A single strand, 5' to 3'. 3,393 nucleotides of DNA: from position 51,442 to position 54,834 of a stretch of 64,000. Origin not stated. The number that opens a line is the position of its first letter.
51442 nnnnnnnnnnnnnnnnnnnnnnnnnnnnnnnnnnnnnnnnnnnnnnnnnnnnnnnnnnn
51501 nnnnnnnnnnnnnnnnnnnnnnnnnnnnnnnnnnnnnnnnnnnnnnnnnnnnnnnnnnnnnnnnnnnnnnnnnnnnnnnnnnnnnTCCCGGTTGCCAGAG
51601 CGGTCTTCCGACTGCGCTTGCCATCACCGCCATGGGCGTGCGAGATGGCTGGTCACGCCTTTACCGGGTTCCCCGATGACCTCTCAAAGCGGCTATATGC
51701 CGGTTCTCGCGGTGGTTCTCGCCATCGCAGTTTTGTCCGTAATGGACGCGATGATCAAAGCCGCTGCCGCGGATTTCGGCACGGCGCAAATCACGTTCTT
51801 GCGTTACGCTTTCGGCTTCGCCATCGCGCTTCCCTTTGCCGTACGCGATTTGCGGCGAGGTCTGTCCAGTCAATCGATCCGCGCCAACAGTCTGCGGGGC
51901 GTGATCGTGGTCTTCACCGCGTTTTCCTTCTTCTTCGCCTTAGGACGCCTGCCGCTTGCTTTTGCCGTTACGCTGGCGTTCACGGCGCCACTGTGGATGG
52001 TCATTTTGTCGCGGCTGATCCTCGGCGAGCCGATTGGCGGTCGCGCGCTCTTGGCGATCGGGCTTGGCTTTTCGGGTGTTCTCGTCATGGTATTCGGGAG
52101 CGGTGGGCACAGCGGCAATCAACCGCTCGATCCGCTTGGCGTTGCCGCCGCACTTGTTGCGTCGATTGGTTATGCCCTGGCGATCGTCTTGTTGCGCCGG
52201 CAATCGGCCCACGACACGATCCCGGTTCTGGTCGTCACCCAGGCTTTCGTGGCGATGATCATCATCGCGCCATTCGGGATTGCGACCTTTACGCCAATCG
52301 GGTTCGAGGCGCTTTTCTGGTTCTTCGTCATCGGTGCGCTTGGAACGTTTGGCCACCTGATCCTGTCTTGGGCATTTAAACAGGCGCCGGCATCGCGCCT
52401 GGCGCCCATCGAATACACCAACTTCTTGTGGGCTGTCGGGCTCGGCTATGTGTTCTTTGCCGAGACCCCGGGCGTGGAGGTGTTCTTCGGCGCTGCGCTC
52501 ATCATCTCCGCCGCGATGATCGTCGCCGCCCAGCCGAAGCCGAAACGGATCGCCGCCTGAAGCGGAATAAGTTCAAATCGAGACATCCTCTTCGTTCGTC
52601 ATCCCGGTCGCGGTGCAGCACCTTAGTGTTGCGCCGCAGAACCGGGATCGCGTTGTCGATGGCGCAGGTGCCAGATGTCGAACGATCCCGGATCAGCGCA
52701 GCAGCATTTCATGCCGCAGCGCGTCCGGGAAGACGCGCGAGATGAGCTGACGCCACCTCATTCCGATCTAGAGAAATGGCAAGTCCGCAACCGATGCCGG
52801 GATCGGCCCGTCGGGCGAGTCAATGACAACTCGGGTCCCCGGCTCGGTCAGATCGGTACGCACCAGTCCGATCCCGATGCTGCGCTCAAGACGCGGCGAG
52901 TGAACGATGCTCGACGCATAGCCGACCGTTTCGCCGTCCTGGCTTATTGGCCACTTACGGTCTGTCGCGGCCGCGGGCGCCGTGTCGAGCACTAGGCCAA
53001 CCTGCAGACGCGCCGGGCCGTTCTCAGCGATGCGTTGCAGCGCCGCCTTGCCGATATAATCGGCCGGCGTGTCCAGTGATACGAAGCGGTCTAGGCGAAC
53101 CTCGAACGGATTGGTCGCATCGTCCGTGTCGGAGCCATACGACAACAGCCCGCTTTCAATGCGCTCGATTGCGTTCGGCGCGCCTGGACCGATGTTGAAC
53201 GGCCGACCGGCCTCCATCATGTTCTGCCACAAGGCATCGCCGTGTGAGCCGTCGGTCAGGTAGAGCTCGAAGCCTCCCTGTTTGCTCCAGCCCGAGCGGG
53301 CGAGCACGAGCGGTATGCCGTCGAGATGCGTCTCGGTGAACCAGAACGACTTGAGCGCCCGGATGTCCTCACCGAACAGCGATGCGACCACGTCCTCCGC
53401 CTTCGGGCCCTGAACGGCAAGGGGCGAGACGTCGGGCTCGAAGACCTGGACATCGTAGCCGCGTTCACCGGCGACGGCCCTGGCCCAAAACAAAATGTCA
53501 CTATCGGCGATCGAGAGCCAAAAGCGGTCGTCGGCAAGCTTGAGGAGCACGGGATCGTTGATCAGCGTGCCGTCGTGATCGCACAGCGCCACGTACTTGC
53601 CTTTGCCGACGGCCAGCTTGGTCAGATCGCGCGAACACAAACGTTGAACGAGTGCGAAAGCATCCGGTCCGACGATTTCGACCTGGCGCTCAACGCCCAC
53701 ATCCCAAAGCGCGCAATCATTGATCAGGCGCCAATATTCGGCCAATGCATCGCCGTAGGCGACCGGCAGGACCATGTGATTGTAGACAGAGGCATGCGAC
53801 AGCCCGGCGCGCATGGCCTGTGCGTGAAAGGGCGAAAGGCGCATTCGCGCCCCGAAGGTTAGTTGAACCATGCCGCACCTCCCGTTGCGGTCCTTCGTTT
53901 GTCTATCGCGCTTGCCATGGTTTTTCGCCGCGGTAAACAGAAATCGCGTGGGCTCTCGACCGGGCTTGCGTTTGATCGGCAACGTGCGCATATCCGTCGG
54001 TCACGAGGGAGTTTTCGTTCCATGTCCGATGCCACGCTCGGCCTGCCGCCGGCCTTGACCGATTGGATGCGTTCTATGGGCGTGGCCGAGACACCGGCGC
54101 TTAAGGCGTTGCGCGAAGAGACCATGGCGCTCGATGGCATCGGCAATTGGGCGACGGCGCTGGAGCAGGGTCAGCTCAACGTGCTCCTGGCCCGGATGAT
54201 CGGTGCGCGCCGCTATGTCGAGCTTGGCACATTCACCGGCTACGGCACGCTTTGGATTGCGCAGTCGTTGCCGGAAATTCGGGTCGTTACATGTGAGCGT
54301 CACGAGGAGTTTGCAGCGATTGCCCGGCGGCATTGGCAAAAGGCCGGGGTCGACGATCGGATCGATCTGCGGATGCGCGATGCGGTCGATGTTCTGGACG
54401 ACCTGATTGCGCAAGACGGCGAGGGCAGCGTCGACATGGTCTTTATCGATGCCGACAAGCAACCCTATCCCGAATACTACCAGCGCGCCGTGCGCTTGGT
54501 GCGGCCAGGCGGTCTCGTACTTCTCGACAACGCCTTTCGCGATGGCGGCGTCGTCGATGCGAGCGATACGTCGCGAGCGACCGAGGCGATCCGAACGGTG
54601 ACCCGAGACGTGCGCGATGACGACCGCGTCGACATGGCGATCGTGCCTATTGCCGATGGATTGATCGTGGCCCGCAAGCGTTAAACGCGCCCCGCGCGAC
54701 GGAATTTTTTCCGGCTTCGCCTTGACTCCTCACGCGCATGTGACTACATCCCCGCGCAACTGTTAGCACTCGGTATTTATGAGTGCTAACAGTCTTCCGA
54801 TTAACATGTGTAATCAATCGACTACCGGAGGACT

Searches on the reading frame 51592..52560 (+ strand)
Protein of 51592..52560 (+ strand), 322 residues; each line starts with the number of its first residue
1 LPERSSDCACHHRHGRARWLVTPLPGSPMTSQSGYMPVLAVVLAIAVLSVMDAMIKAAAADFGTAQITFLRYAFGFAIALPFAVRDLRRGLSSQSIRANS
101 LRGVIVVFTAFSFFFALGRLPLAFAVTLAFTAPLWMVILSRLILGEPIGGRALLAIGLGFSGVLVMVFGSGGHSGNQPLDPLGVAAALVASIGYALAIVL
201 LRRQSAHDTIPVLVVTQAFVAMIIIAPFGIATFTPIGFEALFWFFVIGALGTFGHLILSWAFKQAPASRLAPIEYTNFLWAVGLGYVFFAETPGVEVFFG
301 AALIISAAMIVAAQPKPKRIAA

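Call 19: search_protein_families(library=pfam, proteins=[window:51592-52560:+], max_evalue=0.01)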
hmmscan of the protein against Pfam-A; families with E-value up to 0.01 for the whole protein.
window:51592-52560:+ (322 aa): 2 families
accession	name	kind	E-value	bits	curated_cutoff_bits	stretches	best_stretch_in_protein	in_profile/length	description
PF00892.27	EamA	-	1.6e-24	87.1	28.2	2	38-167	4-134/135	EamA-like transporter family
PF03151.22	TPT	-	0.0021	17.9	30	1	90-156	59-125/291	Triose-phosphate Transporter family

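Call 84: search_protein_families(library=padloc, proteins=[window:51676-52560:+], max_evalue=0.001)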
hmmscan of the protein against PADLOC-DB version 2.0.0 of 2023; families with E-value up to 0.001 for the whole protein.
window:51676-52560:+ (294 aa): 0 families

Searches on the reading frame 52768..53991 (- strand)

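Call 19: search_protein_families(library=pfam, proteins=[window:52768-53991:-], max_evalue=0.01)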
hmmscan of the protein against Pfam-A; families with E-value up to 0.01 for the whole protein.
window:52768-53991:- (407 aa): 2 families
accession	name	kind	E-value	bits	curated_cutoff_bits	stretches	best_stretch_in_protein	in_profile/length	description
PF01571.26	GCV_T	-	4e-42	144.7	25.6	1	72-302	17-254/255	Aminomethyltransferase folate-binding domain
PF08669.17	GCV_T_C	-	4.5e-15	55.7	25.9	1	330-406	3-78/80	Glycine cleavage T-protein C-terminal barrel domain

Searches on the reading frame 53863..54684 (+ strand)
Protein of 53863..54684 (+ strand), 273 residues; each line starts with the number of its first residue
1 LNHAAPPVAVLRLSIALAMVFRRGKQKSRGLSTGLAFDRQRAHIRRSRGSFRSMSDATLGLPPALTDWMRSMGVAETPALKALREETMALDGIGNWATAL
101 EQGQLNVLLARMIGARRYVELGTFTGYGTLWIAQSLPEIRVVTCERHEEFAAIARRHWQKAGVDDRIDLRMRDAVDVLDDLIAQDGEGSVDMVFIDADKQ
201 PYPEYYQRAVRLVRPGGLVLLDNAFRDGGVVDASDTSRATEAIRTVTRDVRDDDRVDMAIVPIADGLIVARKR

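Call 19: search_protein_families(library=pfam, proteins=[window:53863-54684:+], max_evalue=0.01)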
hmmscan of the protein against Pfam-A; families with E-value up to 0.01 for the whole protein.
window:53863-54684:+ (273 aa): 6 families
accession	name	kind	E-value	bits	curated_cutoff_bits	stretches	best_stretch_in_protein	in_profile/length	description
PF01596.23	Methyltransf_3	-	1.9e-49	168.2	22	1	74-272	5-203/204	O-methyltransferase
PF13578.12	Methyltransf_24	-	3.8e-14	53.9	26.3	1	119-223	1-104/105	Methyltransferase domain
PF13649.12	Methyltransf_25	-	3.5e-06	28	27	1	120-217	3-97/97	Methyltransferase domain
PF02390.23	Methyltransf_4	-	0.00043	20.2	24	1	118-247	5-130/173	Putative methyltransferase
PF08704.16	GCD14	-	0.0049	17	26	1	118-197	44-121/247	tRNA methyltransferase complex GCD14 subunit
PF08241.18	Methyltransf_11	-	0.0067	17.5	21.2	0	120-220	2-94/95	Methyltransferase domain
